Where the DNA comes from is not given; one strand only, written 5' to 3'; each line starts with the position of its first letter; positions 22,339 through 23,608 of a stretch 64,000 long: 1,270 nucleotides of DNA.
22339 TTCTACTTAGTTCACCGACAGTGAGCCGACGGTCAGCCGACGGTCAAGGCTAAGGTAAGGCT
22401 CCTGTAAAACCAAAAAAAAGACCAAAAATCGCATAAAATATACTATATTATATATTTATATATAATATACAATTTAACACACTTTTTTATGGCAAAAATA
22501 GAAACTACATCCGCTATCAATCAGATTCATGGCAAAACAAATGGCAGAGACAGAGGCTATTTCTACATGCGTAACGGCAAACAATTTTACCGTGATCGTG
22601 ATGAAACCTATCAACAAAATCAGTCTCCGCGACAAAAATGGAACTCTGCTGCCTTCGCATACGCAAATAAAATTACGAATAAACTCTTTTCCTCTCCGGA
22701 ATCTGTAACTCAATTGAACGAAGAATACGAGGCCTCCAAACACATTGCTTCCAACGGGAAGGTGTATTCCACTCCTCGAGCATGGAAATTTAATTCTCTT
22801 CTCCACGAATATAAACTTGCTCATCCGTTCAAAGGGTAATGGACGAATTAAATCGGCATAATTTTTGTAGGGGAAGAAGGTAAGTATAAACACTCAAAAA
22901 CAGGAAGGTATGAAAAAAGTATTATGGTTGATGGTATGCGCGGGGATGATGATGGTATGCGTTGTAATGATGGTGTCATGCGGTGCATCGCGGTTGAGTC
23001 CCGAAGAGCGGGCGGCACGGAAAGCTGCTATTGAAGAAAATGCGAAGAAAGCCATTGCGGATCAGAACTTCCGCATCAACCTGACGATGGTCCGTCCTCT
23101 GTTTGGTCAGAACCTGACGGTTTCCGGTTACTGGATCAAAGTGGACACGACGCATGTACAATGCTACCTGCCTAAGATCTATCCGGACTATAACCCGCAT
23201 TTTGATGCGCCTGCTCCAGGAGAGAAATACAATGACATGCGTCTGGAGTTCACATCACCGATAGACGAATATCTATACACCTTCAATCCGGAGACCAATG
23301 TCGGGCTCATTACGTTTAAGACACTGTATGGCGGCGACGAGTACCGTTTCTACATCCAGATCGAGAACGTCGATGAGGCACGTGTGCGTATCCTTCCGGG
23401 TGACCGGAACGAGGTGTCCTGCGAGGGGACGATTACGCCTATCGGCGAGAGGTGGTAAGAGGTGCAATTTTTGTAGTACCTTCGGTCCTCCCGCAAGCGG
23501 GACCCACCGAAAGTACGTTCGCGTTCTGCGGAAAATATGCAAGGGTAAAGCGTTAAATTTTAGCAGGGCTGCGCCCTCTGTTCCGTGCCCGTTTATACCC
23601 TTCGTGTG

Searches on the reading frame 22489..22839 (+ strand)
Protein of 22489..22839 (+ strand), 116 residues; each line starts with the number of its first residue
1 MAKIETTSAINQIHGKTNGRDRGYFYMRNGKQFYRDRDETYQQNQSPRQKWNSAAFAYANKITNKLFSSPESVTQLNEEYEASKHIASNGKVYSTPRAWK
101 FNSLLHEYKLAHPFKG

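Call 23: search_protein_families(library=pfam, proteins=[window:22489-22839:+], max_evalue=0.01)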
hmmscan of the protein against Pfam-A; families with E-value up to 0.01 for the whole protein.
window:22489-22839:+ (116 aa): 0 families
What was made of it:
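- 22489..22839 (+): Orphan 116-aa gene whose conserved 5' leader contains copy A. No Pfam family (call 23).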

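Call 37: find_homologous_proteins(query=window:22489-22839:+, max_evalue=0.00001)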
Query window:22489-22839:+ (116 aa): 383 proteins with E <= 0.00001 among 384 candidates; the best 120 are listed.
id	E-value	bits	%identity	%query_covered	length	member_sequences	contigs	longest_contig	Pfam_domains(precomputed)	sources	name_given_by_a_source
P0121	3.2e-67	242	93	100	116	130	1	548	-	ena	-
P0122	1.2e-63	230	90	99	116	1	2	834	-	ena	-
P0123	4.4e-61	222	87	100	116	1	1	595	-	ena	-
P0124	2.5e-56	207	79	100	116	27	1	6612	-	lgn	-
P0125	8.0e-53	195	77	100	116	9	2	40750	-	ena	-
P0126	6.3e-52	192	75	98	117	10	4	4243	-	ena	-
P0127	7.2e-52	192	74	99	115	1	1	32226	-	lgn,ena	-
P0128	2.9e-51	190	73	99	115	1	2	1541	-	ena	-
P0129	5.2e-51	189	75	99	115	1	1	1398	-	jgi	-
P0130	6.6e-51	189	74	99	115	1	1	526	-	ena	-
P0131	5.8e-50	186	73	99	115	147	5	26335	-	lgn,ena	-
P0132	3.0e-49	184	72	98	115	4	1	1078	-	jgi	jgi:hypothetical protein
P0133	4.7e-49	183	72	98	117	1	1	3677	-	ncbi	-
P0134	8.4e-49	182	70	99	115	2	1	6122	-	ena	-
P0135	1.3e-48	182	71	98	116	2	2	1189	-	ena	-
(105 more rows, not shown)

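Call 39: find_encoding_contigs(protein=P0121, flank=3000, max_places=10)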
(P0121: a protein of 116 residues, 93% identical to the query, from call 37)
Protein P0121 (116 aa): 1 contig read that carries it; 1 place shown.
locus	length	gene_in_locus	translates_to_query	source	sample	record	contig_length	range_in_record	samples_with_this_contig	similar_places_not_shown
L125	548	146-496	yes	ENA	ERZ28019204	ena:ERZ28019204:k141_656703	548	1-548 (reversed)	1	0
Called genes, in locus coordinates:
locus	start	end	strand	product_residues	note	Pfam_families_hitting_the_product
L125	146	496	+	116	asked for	-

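Call 40: find_encoding_contigs(protein=P0131, flank=3000, max_places=10)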
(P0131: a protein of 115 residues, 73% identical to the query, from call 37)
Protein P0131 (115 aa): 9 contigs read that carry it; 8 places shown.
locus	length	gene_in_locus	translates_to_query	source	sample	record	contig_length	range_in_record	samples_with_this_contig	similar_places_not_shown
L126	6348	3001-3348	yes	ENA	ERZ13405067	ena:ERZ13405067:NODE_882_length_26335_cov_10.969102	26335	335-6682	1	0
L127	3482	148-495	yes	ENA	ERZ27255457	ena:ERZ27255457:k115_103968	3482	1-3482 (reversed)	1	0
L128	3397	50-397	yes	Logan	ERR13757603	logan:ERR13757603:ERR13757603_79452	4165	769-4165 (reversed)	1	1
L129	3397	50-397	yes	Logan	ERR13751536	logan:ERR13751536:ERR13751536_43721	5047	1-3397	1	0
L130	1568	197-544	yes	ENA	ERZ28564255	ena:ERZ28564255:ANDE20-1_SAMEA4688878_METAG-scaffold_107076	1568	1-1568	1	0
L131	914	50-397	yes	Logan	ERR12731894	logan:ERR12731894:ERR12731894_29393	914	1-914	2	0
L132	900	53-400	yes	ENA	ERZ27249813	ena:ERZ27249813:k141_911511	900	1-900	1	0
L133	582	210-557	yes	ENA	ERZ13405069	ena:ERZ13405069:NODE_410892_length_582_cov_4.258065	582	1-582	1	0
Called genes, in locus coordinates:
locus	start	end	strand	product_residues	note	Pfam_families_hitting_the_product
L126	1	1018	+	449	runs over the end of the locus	?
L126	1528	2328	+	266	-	-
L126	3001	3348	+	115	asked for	-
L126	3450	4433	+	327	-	PF00365:PFK, PF01513:NAD_kinase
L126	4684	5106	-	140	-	PF01288:HPPK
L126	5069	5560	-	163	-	PF02674:Colicin_V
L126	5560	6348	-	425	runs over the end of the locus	PF18942:DUF5689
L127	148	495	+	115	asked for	-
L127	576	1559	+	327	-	PF00365:PFK, PF01513:NAD_kinase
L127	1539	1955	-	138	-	-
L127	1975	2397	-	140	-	PF01288:HPPK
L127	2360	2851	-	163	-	PF02674:Colicin_V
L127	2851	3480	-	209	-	?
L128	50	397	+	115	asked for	-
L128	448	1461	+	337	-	PF00365:PFK, PF01513:NAD_kinase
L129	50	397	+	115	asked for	-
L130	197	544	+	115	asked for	-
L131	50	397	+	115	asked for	-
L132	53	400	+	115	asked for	-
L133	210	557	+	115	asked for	-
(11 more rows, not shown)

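Call 47: search_protein_representatives(protein=window:22489-22839:+)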
Query: 116 residues. Proteins with E-value up to 0.001 (for the whole library): 65; up to 1e-10: 42; up to 1e-30: 1. The best 65 are listed.
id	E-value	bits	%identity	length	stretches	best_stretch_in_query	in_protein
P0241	1.1e-39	151.3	60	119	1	1-115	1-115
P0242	2.4e-29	118.0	64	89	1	27-114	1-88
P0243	5.2e-28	113.7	66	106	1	1-85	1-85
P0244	7.6e-28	113.2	48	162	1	10-115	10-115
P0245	1.2e-25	106.2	68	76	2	1-39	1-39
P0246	2.1e-25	105.3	55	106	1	1-94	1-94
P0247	6.5e-25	103.8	69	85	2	1-60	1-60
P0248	8.4e-25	103.4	91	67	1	1-54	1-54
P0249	6.7e-24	100.5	64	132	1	39-114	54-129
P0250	8.0e-24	100.2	72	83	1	1-64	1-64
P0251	3.1e-23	98.3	47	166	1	9-110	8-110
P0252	5.2e-23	97.6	45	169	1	6-114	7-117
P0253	2.1e-22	95.7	42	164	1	1-115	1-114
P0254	1.6e-21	92.8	65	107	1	42-115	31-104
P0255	2.2e-21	92.4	42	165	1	10-115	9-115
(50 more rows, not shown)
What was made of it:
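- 22489..22839 (+): Narrow family of 65 clusters (call 47).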

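Call 57: predict_structure(alignment_id=A2)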
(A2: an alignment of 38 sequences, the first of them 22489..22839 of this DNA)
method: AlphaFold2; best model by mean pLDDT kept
length: 116 residues; sequences in the alignment: 38
mean_pLDDT: 88.9   pTM: 0.62
mean pLDDT of the five models: 88.9, 84.8, 84.2, 83.0, 81.9
residues with pLDDT >= 90: 68; 70-90: 39; 50-70: 9; < 50: 0
segments of 3 or more residues with pLDDT < 50: none
pLDDT, mean of each block of 10 residues (from residue 1): 67 81 86 82 84 96 95 96 96 97 97 90
secondary structure, 60 per line:
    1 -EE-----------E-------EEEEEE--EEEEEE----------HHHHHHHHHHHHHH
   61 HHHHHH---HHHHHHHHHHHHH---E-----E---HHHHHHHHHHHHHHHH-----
elements in order: E23-28 E31-36 H47-66 H70-82 H96-111

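Call 62: fold_search(model_id=the predicted structure, library=pdb)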
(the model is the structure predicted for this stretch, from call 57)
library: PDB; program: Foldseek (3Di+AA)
matches with E <= 10: 91; with E <= 0.001: 0
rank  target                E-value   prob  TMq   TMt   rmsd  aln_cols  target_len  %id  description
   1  6cri_S                1.7e+00  0.07  0.19  0.17  14.6       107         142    6  Structure of the cargo bound AP-1:Arf1:tetherin-Nef stable closed trimer (released 2018-08-01)
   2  5mc7_A                1.7e+00  0.06  0.19  0.17  14.2       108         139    8  Crystal structure of Truncated Human Coatomer Protein Complex, subunit Z1 (CopZ1) (released 2016-12-28)
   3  6uri_S                1.7e+00  0.04  0.18  0.17  14.4       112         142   12  HIV-1 Nef in complex with the CD4 cytoplasmic domain and the AP2 clathrin adaptor complex (released 2020-07-29)
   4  4p6z_S                2.0e+00  0.03  0.16  0.14  14.2        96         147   12  Crystal structure of the human BST2 cytoplasmic domain and the HIV-1 Vpu cytoplasmic domain bound to the clathrin adap (released 2014-05-21)
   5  4ly7                  2.3e+00  0.05  0.19  0.15  15.2       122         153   10  Ancestral RNase H (released 2014-11-19)
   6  2vgl_S                2.4e+00  0.03  0.18  0.16  14.6       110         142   13  AP2 CLATHRIN ADAPTOR CORE (released 2007-12-25)
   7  7mwq_B                2.6e+00  0.04  0.17  0.12  14.2       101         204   12  Structure of De Novo designed beta sheet heterodimer LHD29A53/B53 (released 2022-01-19)
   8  6owt_S                2.7e+00  0.04  0.19  0.17  14.3       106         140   11  Structure of SIVsmm Nef and SMM tetherin bound to the clathrin adaptor AP-2 complex (released 2019-09-25)
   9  3ic3_A                2.7e+00  0.03  0.17  0.19  19.1       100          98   12  Structure of a putative pyruvate dehydrogenase from the photosynthetic bacterium Rhodopseudomonas palustrus CGA009 (released 2009-09-22)
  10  2w4s_A                2.9e+00  0.07  0.21  0.26  10.1        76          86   12  novel RNA-binding domain in Cryptosporidium parvum at 2.5 angstrom resolution (released 2009-12-29)
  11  2vjr_A                3.1e+00  0.07  0.18  0.14  10.1        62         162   14  The structure of phycocyanin from Gloeobacter violaceus (released 2008-03-25)
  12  7p3x_S                3.3e+00  0.03  0.19  0.15  14.8       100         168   16  Homology model of the full-length AP-3 complex in a compact open conformation (released 2021-09-29)
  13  5wx3_D                3.5e+00  0.03  0.17  0.07  14.0       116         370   12  Alkyldiketide-CoA synthase from Evodia rutaecarpa (released 2017-04-26)
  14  9u9i_S                3.5e+00  0.02  0.17  0.16  14.6       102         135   13  M4-CTD-undocked AP-4 core in apo form (released 2026-03-04)
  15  6nz7_B                3.5e+00  0.02  0.15  0.12  13.7       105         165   14  Crystal structure of broadly neutralizing Influenza A antibody 429 B01 in complex with Hemagglutinin Hong Kong 1968 (released 2019-05-08)
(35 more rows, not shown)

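Call 63: fold_search(model_id=the predicted structure, library=viral)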
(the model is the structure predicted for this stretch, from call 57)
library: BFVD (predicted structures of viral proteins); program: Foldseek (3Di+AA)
matches with E <= 10: 292; with E <= 0.001: 0
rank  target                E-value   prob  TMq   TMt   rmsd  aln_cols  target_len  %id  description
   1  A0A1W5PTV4            1.7e-01  0.21  0.23  0.20  12.5       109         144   16  (no name in the UniProt tables at hand)
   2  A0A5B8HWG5            3.9e-01  0.20  0.22  0.19  10.1       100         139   17  Uncharacterized protein (Fragment) [Mimiviridae sp. ChoanoV1]
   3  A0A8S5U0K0            4.2e-01  0.14  0.23  0.20  11.1       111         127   14  Uncharacterized protein [Siphoviridae sp. ctNEy24]
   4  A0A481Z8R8            6.1e-01  0.23  0.32  0.09  13.8       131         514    8  RNA ligase with polynucleotide kinase domain [Pithovirus LCPAC304]
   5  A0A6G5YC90            6.5e-01  0.14  0.27  0.24  14.2       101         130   13  (no name in the UniProt tables at hand)
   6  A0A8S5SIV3            6.9e-01  0.08  0.18  0.06  16.2       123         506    9  Prohead serine protease [Phage sp. ctqZP6]
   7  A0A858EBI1            8.3e-01  0.16  0.23  0.16   6.8        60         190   13  (no name in the UniProt tables at hand)
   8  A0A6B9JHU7            1.0e+00  0.10  0.22  0.25  16.7       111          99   12  Uncharacterized protein [Vibrio phage vB_VchM_Kuja]
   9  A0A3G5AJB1            1.0e+00  0.06  0.20  0.11  14.7       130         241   11  Uncharacterized protein [Sylvanvirus sp.]
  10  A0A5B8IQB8            1.1e+00  0.08  0.18  0.09  12.9       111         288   14  C2H2-type domain-containing protein [Mimiviridae sp. ChoanoV1]
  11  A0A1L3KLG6            1.1e+00  0.06  0.18  0.08  19.1       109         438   10  (no name in the UniProt tables at hand)
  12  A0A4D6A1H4            1.1e+00  0.08  0.16  0.20   9.8        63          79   16  (no name in the UniProt tables at hand)
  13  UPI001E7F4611         1.2e+00  0.11  0.27  0.10   9.8        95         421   16  (no name look-up for this kind of identifier)
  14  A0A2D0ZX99            1.2e+00  0.07  0.19  0.22  17.1       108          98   18  MHC Class I [vespertilionid gammaherpesvirus 3]
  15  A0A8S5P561            1.3e+00  0.06  0.18  0.20  11.5       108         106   16  Uncharacterized protein [Herelleviridae sp. cttEB8]
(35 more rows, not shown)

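Call 74: list_cluster_members(proteins=[P0001, window:22489-22839:+])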
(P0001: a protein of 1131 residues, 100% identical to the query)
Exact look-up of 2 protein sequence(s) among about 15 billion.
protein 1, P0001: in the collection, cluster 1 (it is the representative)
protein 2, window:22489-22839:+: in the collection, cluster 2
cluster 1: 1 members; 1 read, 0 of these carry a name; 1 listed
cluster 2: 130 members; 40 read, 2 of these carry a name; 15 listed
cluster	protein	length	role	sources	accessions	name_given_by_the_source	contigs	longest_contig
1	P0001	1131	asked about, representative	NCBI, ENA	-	-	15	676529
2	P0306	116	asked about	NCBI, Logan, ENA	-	-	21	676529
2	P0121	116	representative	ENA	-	-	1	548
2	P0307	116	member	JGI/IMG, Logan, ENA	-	hypothetical protein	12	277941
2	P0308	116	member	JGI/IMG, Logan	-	hypothetical protein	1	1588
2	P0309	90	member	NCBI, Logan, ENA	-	-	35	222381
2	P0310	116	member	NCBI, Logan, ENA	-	-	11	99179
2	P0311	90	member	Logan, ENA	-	-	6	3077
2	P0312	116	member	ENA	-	-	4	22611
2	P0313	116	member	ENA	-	-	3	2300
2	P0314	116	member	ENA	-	-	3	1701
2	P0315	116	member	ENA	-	-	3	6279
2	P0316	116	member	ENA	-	-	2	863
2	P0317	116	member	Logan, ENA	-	-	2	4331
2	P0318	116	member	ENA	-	-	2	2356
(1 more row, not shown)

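Call 75: find_encoding_contigs(protein=window:22489-22839:+, flank=1500, max_places=10)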
Protein window:22489-22839:+ (116 aa): 23 contigs read that carry it; 7 places shown.
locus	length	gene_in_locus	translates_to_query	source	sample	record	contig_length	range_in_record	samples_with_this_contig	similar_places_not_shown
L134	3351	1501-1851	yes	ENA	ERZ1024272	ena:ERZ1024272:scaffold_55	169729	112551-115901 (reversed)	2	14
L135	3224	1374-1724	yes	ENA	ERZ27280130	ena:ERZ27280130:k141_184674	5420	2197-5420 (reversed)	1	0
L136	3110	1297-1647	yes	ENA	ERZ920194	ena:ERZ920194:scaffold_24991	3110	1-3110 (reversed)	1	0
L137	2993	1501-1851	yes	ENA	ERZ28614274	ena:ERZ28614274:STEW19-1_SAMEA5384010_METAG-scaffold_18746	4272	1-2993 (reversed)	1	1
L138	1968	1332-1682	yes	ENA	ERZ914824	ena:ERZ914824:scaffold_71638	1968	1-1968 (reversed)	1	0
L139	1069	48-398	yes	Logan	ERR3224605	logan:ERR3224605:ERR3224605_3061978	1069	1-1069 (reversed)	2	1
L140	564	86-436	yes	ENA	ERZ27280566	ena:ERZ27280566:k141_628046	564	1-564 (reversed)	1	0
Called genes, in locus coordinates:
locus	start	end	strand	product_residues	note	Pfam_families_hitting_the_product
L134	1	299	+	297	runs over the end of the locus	-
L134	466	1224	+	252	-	PF13338:AbiEi_4 (weak)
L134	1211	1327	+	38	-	-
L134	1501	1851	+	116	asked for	-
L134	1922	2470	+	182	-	PF14059:DUF4251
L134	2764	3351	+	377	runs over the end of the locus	PF01595:CNNM, PF00571:CBS (weak)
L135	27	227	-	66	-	-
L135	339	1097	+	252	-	PF13338:AbiEi_4 (weak)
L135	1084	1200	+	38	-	-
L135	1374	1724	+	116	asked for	-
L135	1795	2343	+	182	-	PF14059:DUF4251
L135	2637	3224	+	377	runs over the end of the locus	PF01595:CNNM, PF00571:CBS (weak)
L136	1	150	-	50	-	?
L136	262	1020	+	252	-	PF13338:AbiEi_4 (weak)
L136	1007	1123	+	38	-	-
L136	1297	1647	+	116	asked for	-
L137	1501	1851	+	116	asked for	-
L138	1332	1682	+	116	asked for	-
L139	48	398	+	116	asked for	-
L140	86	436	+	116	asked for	-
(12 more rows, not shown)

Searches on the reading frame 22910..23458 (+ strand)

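Call 23: search_protein_families(library=pfam, proteins=[window:22910-23458:+], max_evalue=0.01)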
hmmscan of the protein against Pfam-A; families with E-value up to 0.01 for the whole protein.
window:22910-23458:+ (182 aa): 1 family
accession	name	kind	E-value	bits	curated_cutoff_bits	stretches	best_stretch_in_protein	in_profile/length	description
PF14059.11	DUF4251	-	1.7e-13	51.2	27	1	38-175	3-133/133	Domain of unknown function (DUF4251)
